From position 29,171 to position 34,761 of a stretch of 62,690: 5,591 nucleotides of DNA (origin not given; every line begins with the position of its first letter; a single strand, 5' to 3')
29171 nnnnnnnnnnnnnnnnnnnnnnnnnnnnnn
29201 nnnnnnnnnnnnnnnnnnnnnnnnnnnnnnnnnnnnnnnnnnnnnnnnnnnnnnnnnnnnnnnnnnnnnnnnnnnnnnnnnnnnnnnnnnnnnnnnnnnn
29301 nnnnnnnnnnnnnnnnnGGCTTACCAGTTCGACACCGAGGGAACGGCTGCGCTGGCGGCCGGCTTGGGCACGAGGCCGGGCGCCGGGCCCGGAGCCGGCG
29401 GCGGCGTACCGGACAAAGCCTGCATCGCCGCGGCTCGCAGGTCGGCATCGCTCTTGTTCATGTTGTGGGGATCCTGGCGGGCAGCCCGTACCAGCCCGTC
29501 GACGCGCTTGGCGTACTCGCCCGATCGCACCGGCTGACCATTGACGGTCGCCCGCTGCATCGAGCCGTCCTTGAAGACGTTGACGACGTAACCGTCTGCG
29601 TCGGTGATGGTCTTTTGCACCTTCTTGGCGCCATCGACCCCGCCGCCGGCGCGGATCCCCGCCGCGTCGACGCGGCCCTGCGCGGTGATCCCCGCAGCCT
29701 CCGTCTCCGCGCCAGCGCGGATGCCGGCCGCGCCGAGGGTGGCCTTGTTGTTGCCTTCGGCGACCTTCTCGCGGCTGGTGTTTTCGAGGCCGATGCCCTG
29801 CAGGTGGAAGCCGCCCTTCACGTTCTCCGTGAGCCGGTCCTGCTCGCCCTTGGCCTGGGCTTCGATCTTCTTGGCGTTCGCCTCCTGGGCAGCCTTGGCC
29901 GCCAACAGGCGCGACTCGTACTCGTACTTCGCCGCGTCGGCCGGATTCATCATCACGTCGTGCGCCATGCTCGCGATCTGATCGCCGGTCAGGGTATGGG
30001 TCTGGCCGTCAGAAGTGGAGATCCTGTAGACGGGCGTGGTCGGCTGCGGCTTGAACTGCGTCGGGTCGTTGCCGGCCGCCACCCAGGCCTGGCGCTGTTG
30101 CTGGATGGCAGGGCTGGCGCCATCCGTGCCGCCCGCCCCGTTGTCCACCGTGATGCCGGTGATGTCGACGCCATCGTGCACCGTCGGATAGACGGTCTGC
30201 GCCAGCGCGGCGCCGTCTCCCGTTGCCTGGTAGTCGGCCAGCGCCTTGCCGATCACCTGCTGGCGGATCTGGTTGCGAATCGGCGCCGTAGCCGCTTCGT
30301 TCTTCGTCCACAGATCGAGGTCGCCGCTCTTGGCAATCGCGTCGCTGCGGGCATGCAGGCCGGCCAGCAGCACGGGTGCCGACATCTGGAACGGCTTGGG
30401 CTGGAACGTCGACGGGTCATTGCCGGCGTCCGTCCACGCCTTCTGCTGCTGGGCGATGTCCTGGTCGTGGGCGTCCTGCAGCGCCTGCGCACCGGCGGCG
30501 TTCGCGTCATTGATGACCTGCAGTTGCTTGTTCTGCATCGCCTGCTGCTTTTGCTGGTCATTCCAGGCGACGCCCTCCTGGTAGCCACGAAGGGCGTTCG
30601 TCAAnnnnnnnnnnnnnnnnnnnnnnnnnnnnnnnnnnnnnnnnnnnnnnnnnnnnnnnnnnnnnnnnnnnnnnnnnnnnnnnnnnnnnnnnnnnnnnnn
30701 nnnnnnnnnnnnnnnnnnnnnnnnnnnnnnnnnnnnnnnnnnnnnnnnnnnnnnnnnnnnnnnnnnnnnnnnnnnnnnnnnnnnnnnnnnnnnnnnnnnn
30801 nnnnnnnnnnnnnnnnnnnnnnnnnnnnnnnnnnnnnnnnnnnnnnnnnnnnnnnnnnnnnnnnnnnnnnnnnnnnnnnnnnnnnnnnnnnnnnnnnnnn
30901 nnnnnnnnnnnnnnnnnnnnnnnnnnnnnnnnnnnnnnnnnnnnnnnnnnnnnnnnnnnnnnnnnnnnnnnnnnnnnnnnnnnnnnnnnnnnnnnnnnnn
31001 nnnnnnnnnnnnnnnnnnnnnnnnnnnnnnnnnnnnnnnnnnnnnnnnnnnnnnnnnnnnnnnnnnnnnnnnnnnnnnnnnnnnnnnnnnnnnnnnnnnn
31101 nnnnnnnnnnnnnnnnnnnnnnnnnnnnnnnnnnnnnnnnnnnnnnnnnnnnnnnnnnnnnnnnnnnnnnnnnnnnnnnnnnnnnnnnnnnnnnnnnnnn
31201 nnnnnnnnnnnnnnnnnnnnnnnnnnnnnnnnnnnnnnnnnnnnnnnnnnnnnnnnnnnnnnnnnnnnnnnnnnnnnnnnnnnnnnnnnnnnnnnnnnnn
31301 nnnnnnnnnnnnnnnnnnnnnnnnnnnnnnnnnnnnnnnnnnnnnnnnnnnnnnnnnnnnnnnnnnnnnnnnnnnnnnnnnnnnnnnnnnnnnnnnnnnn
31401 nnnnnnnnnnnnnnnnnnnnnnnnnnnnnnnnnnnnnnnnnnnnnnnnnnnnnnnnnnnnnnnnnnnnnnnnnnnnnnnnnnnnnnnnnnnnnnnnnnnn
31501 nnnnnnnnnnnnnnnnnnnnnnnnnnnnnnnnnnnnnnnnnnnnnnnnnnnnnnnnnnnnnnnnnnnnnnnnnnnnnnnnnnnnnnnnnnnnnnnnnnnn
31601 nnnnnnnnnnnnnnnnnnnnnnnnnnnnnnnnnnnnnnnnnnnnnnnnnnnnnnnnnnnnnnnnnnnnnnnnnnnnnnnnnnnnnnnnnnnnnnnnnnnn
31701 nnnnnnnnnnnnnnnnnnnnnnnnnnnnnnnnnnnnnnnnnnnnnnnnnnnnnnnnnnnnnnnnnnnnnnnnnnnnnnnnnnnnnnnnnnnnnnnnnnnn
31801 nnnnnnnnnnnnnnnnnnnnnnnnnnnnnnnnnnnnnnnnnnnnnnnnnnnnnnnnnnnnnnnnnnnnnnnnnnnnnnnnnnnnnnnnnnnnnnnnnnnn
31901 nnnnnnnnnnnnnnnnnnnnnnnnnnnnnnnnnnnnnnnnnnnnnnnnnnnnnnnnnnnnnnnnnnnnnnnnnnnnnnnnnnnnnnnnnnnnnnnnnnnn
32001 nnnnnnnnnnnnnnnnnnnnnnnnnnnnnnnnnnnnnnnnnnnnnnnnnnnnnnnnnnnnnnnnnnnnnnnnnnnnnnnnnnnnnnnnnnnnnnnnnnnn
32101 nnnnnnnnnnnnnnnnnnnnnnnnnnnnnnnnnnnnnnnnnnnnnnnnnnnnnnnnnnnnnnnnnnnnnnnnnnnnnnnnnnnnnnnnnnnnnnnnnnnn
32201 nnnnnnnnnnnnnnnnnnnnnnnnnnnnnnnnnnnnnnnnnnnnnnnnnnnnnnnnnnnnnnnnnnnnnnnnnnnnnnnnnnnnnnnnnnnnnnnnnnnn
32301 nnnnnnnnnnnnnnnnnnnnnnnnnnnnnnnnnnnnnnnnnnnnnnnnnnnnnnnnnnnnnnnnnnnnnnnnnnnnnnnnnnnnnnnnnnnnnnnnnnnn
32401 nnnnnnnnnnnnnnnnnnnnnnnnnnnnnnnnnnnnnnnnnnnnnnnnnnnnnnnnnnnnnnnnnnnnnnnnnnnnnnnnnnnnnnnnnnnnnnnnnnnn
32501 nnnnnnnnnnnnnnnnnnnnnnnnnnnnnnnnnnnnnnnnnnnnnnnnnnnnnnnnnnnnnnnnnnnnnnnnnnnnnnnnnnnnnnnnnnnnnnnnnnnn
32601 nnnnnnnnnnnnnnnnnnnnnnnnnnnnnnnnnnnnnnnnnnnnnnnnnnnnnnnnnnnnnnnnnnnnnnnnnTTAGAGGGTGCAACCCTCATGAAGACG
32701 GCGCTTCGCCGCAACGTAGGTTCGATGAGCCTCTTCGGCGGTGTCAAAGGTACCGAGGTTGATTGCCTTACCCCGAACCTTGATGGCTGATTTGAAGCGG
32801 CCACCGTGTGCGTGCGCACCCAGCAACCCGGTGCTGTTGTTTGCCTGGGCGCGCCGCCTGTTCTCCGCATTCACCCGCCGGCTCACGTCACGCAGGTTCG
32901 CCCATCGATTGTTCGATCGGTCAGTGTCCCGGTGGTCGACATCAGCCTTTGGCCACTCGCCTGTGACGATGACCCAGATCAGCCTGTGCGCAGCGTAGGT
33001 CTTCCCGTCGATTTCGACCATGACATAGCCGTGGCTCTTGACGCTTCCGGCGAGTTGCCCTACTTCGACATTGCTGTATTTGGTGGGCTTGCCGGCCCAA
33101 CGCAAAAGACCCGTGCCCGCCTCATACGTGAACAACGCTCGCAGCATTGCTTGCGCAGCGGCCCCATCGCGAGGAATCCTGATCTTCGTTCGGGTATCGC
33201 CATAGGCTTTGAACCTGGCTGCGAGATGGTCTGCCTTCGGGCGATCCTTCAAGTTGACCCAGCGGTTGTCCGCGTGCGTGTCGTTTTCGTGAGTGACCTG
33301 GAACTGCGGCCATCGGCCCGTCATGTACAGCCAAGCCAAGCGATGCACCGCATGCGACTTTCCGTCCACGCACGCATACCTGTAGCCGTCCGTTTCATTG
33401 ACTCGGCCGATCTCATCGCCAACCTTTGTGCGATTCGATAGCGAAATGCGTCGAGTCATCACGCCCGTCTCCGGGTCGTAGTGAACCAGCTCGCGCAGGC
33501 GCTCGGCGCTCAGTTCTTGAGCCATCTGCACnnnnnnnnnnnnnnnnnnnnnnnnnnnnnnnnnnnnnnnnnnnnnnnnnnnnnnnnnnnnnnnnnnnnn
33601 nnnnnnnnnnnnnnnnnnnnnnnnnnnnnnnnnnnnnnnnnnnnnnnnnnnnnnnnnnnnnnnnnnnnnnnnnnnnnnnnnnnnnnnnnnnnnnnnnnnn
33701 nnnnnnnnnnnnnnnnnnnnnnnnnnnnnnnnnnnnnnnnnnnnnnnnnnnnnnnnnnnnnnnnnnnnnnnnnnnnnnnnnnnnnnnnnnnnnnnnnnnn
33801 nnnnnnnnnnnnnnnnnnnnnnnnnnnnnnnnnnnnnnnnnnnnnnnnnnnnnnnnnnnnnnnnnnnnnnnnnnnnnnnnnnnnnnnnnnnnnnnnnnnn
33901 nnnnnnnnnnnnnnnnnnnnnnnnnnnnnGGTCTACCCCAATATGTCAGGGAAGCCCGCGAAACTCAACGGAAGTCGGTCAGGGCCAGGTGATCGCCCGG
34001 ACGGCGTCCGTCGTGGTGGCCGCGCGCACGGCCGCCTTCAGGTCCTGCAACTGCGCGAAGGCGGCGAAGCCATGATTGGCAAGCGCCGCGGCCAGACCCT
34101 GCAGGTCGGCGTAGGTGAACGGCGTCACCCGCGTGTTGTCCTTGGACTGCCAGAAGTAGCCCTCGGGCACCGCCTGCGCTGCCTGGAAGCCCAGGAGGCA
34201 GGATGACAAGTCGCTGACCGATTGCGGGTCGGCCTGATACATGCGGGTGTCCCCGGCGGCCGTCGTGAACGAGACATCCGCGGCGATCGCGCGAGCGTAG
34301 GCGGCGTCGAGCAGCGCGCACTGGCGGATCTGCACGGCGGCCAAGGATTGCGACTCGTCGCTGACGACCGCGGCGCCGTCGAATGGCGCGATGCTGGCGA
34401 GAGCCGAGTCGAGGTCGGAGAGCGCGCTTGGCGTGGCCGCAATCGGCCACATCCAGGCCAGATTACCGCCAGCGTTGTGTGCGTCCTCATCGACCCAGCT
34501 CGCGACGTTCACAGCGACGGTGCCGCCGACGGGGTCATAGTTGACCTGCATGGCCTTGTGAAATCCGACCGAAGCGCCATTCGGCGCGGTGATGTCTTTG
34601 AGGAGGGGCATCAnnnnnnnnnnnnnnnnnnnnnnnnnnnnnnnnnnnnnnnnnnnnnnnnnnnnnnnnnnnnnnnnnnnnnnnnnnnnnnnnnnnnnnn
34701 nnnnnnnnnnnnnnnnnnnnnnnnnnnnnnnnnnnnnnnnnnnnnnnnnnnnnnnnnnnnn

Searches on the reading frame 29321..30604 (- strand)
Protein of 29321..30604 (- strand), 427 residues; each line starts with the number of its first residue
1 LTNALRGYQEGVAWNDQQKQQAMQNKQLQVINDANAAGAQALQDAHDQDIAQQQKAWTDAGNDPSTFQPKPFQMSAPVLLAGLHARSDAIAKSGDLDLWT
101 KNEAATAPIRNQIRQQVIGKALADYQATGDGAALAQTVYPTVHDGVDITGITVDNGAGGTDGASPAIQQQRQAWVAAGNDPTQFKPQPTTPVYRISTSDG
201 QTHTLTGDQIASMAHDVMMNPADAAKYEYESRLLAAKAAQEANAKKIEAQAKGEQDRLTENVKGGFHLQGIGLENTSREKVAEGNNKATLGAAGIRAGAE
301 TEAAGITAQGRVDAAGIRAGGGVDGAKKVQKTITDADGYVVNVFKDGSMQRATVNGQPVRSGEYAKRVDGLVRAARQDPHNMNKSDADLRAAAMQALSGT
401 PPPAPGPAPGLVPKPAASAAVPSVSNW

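Call 90: search_protein_families(library=pfam, proteins=[window:29321-30604:-], max_evalue=0.01)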
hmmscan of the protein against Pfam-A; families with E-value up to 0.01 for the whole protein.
window:29321-30604:- (427 aa): 1 family
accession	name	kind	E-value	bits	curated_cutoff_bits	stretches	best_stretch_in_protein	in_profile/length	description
PF11525.13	CopK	-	0.00013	22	23.8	0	326-360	2-36/70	Copper resistance protein K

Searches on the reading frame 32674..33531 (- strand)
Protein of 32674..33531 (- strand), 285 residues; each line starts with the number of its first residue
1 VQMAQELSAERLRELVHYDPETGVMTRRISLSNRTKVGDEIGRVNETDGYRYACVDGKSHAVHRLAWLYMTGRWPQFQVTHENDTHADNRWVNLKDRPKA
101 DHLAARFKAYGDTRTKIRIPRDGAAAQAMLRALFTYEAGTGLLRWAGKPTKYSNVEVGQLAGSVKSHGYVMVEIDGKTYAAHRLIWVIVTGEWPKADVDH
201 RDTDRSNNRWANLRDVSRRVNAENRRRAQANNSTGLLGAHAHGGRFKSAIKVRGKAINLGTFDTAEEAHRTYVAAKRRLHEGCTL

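Call 90: search_protein_families(library=pfam, proteins=[window:32674-33531:-], max_evalue=0.01)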
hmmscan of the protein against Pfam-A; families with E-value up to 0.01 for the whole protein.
window:32674-33531:- (285 aa): 1 family
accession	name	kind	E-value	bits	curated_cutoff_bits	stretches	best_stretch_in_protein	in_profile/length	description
PF13392.12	HNH_3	-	3.8e-25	87.7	24.8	2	179-222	1-45/46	HNH endonuclease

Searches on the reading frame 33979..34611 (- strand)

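Call 90: search_protein_families(library=pfam, proteins=[window:33979-34611:-], max_evalue=0.01)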
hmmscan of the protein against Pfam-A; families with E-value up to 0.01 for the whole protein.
window:33979-34611:- (210 aa): 1 family
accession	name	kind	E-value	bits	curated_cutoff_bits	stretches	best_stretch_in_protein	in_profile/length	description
PF14301.12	DUF4376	-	1.8e-14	54.5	25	1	96-205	5-103/106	Domain of unknown function (DUF4376)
